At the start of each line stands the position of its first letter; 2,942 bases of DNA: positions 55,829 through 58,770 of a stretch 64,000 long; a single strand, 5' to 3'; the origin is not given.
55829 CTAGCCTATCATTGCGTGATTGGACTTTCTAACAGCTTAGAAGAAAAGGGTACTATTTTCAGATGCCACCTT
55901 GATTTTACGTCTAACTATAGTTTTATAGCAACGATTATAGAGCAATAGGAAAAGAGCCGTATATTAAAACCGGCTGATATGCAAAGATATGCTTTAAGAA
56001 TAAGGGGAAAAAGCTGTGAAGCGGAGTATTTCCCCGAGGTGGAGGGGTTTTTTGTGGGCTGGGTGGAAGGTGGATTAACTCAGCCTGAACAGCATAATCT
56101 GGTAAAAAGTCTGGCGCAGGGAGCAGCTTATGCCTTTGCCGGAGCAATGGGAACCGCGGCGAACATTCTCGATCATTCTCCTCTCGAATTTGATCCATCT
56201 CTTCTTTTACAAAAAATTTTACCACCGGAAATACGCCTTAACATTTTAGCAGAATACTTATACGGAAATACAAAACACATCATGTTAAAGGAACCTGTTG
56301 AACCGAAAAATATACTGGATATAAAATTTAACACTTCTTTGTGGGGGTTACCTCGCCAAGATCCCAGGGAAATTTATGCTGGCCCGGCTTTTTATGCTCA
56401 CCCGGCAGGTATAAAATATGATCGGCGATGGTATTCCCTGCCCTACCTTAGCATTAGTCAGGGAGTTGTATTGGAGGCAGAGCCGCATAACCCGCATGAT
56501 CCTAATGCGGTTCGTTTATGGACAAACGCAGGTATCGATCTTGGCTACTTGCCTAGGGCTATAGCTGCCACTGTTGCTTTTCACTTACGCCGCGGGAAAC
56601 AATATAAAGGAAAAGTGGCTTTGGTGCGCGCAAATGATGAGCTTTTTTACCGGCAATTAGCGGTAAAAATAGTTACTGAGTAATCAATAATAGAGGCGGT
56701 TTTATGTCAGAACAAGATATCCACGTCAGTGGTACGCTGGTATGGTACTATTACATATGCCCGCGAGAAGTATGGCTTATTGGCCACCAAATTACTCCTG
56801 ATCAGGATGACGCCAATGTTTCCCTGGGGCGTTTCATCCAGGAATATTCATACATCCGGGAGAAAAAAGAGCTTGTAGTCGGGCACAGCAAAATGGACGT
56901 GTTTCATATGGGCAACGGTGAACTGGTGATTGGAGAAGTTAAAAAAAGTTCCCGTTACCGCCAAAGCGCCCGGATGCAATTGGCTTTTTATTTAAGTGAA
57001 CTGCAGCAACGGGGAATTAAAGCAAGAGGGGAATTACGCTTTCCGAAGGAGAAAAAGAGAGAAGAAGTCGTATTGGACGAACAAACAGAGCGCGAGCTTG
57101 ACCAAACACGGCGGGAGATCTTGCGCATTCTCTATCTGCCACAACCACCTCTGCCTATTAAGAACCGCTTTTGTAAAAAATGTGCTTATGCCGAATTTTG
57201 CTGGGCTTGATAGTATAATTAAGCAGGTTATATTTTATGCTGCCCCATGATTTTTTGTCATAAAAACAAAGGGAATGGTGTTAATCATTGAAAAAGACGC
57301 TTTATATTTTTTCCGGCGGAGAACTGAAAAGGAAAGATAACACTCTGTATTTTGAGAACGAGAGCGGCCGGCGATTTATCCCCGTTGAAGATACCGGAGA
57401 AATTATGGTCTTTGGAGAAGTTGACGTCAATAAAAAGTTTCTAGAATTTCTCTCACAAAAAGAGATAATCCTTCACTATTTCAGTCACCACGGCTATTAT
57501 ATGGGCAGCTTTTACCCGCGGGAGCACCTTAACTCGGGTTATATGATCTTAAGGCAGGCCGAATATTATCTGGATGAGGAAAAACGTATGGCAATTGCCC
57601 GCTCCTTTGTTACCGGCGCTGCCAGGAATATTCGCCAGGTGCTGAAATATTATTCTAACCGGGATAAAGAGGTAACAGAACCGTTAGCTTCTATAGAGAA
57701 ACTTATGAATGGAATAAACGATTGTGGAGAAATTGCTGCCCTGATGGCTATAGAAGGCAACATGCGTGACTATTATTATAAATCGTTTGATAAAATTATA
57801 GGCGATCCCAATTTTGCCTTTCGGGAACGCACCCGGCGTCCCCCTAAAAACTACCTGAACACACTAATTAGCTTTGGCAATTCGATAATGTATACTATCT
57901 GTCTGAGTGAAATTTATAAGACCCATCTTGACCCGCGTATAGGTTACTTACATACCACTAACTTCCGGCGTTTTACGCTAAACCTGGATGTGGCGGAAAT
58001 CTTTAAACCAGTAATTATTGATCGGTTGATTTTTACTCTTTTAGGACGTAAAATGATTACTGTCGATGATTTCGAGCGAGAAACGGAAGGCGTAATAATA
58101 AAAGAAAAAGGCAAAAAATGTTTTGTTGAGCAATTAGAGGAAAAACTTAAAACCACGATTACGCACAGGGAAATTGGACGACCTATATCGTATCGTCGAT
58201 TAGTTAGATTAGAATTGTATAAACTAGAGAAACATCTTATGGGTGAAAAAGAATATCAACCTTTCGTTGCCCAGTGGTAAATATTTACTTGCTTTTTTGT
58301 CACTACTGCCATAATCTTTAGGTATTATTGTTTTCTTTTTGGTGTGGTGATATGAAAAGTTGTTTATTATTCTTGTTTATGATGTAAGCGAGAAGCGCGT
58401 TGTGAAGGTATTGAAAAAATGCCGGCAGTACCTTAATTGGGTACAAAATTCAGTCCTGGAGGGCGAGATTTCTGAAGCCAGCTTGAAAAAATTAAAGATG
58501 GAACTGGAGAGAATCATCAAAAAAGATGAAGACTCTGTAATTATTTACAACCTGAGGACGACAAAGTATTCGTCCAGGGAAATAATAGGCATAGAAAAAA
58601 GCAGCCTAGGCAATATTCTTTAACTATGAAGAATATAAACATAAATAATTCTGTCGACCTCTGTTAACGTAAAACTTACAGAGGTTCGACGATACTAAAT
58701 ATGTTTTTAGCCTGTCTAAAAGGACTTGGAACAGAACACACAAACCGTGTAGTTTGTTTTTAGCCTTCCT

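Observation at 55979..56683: HIRAN-domain ORF fused into the cas4-cas1-cas2 adaptation operon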

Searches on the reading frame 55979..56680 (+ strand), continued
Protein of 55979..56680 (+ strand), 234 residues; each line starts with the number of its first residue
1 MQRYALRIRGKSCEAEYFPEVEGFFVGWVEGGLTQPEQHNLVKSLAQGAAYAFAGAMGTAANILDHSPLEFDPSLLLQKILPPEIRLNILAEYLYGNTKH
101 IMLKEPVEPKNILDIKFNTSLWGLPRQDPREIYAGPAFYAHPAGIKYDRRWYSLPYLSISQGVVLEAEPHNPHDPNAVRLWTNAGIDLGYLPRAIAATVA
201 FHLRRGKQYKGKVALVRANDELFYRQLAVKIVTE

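Call 74: fold_search(model_id=the predicted structure, library=viral)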
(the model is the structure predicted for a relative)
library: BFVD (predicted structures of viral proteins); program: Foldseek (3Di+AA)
matches with E <= 10: 567; with E <= 0.001: 7
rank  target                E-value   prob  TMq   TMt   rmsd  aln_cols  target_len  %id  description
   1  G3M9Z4                3.5e-07  1.00  0.34  0.79   1.5       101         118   20  Gp253 [Bacillus phage G]
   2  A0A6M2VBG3            1.6e-06  1.00  0.31  0.52   5.0       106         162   23  (no name in the UniProt tables at hand)
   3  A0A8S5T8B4            4.6e-05  1.00  0.32  0.23   2.0       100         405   16  ATP dependent helicase [Podoviridae sp. ctU557]
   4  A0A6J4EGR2            4.9e-05  1.00  0.30  0.63   3.0       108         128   18  (no name in the UniProt tables at hand)
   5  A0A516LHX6            7.2e-05  1.00  0.27  0.65   4.5       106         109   26  (no name in the UniProt tables at hand)
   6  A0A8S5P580            1.3e-04  1.00  0.30  0.19   3.5       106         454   17  DNA polymerase III subunit alpha [Siphoviridae sp. ct3yx7]
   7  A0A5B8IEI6            4.5e-04  1.00  0.28  0.60   2.9       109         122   16  HIRAN domain protein [Mimiviridae sp. ChoanoV1]
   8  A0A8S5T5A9            4.4e-03  0.99  0.22  0.16  17.4       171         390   14  DUF4236 domain-containing protein [Myoviridae sp. ct6eX13]
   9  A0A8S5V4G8            5.2e-03  1.00  0.28  0.26   3.0        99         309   19  HIRAN domain [Myoviridae sp. ctKkB1]
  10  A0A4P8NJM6            1.3e-02  1.00  0.24  0.53   4.1        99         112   16  (no name in the UniProt tables at hand)
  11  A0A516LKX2            1.5e-02  1.00  0.23  0.21   4.7       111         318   25  (no name in the UniProt tables at hand)
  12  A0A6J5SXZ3            2.5e-02  1.00  0.25  0.38   3.8       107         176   21  HIRAN domain containing protein [uncultured Caudovirales phage]
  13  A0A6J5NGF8            3.6e-02  0.91  0.15  0.06   7.9        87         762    7  Uncharacterized protein [uncultured Caudovirales phage]
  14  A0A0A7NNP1            4.1e-02  0.99  0.24  0.43   7.0       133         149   12  HIRAN domain-containing protein [Lactobacillus phage LfeInf]
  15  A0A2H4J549            4.1e-02  0.93  0.16  0.30  11.3        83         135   18  HIRAN domain-containing protein [uncultured Caudovirales phage]
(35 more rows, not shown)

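Call 80: search_dna_similar(query=P0003, collection=plasmids, mode=protein, max_evalue=0.001, max_rows=15)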
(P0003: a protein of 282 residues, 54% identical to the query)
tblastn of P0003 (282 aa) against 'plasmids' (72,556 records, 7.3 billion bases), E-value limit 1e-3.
No match.

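Call 92: find_related_loci(query=A1, collection=viral_contigs, flank=8000)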
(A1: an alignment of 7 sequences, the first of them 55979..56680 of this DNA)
Query A1 (234 aa) in viral_contigs; peptide patterns used: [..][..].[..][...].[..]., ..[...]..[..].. (x = any residue, [..] = any of these).
37 stretches matched a pattern, but none encodes a relative of the query by tblastn (E <= 1e-3).

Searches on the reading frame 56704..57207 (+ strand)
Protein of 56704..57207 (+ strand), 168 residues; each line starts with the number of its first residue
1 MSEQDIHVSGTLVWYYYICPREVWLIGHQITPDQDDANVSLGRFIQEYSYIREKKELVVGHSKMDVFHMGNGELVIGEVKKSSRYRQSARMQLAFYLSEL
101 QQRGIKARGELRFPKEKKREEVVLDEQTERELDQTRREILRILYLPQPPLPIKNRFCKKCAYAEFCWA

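Call 3: search_protein_families(library=pfam, proteins=[window:56704-57207:+], max_evalue=1)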
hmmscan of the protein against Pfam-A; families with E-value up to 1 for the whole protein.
window:56704-57207:+ (168 aa): 4 families
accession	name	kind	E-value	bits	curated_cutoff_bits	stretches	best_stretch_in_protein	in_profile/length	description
PF01930.23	Cas_Cas4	-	4e-56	190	22.7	1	10-168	2-160/160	Domain of unknown function DUF83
PF12705.13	PDDEXK_1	-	0.00031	21.2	22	1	68-166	132-246/247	PD-(D/E)XK nuclease superfamily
PF07497.18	Rho_RNA_bind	-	0.032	14.5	27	1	44-84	14-54/73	Rho termination factor, RNA-binding domain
PF00688.24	TGFb_propeptide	-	0.57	10.2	25.8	0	120-152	5-37/242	TGF-beta propeptide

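Call 4: search_protein_families(library=ncbifam, proteins=[window:56704-57207:+], max_evalue=1)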
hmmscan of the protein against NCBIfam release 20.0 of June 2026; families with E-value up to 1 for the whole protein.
window:56704-57207:+ (168 aa): 3 families
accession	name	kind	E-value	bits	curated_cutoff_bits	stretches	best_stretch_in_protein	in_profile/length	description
TIGR00372.1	cas4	equivalog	3.4e-23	82.4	65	1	10-167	3-179/180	CRISPR-associated protein Cas4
NF049935.1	cas4g_cas1g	exception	5.2e-07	28.5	560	1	61-166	76-189/546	CRISPR-associated endonuclease Cas4g/Cas1g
TIGR03491.1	TIGR03491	subfamily_domain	0.011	14.7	97.45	1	79-166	116-204/462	TM0106 family RecB-like putative nuclease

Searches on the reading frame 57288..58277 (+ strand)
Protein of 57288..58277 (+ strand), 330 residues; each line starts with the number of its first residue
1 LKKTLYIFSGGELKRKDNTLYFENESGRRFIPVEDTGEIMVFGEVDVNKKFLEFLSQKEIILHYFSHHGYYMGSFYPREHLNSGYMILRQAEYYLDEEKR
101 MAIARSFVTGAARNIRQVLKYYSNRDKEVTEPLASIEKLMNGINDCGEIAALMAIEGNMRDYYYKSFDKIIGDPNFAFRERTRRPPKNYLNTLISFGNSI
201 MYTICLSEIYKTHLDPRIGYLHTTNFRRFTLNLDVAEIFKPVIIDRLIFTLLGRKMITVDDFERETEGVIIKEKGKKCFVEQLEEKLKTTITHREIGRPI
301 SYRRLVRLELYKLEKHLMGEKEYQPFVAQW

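Call 3: search_protein_families(library=pfam, proteins=[window:57288-58277:+], max_evalue=1)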
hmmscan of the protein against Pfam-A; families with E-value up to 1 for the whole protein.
window:57288-58277:+ (330 aa): 1 family
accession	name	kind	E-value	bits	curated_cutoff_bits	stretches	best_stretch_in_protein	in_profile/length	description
PF01867.21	Cas_Cas1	-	1.8e-95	319.8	22.3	1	5-285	1-283/283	CRISPR associated protein Cas1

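Call 4: search_protein_families(library=ncbifam, proteins=[window:57288-58277:+], max_evalue=1)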
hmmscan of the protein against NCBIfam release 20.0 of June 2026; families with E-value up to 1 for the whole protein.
window:57288-58277:+ (330 aa): 11 families
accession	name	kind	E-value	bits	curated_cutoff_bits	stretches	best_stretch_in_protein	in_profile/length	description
TIGR03641.1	cas1_HMARI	exception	1.1e-141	471.8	304.1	1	3-330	1-324/324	type I-B CRISPR-associated endonuclease Cas1b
TIGR00287.1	cas1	equivalog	1.6e-101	339.7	71.7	1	4-325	1-327/327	CRISPR-associated endonuclease Cas1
TIGR04093.1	cas1_CYANO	exception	4.9e-67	226.2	385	1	5-328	3-333/334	type I-D CRISPR-associated endonuclease Cas1d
NF049935.1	cas4g_cas1g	exception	1e-59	202.5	560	1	5-328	217-545/546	CRISPR-associated endonuclease Cas4g/Cas1g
TIGR03640.1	cas1_DVULG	exception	4.5e-54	183.9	385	1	3-327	4-339/340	type I-C CRISPR-associated endonuclease Cas1c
TIGR03983.1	cas1_MYXAN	equivalog_domain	6.1e-42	143.8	358.05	1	4-321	13-338/347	type I-MYXAN CRISPR-associated endonuclease Cas1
TIGR04329.1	cas1_PREFRAN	exception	6.8e-21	74.7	300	1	40-284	48-282/317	type V CRISPR-associated endonuclease Cas1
TIGR03639.1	cas1_NMENI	exception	6.4e-13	48.6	120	1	2-292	1-271/278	type II CRISPR-associated endonuclease Cas1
TIGR03638.1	cas1_ECOLI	exception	8.1e-13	48.2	215.6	1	5-254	14-234/269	type I-E CRISPR-associated endonuclease Cas1e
TIGR03637.1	cas1_YPEST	exception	4.7e-10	39.3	150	1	91-244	109-264/307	type I-F CRISPR-associated endonuclease Cas1f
NF058554.1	BT_3328_fam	equivalog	0.14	10.4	1100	1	52-106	312-367/840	BT3328 family hyaluronic acid endo-lyase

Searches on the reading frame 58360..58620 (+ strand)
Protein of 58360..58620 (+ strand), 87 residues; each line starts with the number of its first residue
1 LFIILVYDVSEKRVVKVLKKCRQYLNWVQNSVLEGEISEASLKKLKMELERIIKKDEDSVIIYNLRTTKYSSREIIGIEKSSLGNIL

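Call 3: search_protein_families(library=pfam, proteins=[window:58360-58620:+], max_evalue=1)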
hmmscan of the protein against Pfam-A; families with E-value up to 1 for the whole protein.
window:58360-58620:+ (87 aa): 4 families
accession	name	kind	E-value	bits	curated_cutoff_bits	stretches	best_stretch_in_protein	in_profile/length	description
PF09827.14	CRISPR_Cas2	-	1.2e-23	83.5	23.8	1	1-71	1-72/74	CRISPR associated protein Cas2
PF23100.1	DUF2096_N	-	0.034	15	26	1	7-57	40-94/96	DUF2096 N-terminal four-helical bundle domain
PF19225.6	Spo16_N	-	0.051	14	27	1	4-71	2-63/118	Spo16 protein, N-terminal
PF19172.5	DUF5854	-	0.056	13.7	27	1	13-57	46-89/159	Family of unknown function (DUF5854)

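Call 4: search_protein_families(library=ncbifam, proteins=[window:58360-58620:+], max_evalue=1)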
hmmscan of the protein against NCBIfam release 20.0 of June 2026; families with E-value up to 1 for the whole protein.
window:58360-58620:+ (87 aa): 1 family
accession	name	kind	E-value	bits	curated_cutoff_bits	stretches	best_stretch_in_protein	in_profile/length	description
TIGR01573.1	cas2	equivalog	2.9e-14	53.1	24.5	1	1-81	1-86/96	CRISPR-associated endonuclease Cas2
